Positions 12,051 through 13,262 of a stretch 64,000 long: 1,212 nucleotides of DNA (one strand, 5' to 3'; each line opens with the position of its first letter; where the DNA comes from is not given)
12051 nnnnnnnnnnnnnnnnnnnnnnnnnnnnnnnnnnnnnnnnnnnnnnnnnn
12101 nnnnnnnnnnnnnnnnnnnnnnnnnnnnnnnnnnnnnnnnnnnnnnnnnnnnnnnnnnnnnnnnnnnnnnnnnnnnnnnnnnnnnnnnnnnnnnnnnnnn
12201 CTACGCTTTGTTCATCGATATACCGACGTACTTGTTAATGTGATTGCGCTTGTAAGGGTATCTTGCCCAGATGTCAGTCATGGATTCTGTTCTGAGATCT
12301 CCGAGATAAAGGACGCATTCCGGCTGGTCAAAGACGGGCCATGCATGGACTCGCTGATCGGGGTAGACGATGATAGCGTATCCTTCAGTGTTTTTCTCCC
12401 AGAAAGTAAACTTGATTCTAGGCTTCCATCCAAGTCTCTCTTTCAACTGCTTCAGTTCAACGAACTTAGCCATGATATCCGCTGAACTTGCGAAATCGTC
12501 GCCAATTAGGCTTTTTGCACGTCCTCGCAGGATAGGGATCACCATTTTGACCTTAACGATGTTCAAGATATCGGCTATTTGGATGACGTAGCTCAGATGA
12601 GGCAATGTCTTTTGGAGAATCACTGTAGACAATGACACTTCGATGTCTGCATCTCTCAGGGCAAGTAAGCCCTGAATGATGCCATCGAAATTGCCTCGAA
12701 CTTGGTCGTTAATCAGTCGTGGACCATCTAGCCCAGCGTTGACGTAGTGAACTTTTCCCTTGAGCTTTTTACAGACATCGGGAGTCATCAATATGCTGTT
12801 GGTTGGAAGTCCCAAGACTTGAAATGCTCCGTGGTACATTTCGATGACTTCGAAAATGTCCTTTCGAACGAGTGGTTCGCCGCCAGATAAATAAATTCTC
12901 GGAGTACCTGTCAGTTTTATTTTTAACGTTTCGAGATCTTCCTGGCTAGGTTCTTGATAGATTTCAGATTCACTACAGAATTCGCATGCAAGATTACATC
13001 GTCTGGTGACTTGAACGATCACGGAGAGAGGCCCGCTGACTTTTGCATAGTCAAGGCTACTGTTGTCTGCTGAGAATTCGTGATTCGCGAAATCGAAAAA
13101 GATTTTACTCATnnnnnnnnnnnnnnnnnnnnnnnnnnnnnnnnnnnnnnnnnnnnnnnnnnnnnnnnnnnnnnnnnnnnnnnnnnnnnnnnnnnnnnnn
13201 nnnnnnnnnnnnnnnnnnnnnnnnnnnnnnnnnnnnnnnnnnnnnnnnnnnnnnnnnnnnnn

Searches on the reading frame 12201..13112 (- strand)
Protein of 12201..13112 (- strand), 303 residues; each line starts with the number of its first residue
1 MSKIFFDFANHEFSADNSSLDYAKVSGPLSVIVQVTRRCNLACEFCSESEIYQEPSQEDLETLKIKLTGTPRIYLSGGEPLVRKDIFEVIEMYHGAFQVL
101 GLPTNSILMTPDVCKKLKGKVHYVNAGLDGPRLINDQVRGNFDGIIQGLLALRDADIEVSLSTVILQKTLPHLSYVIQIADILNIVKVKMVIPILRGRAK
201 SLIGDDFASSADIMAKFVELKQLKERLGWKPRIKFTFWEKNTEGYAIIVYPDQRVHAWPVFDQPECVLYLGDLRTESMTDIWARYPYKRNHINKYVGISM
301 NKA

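Call 42: search_protein_families(library=pfam, proteins=[window:12201-13112:-], max_evalue=0.001)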
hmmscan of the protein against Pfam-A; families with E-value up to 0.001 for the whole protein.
window:12201-13112:- (303 aa): 1 family
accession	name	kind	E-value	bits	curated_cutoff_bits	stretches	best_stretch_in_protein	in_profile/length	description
PF04055.27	Radical_SAM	-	6.5e-15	56.1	29.5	1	34-165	2-150/166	Radical SAM superfamily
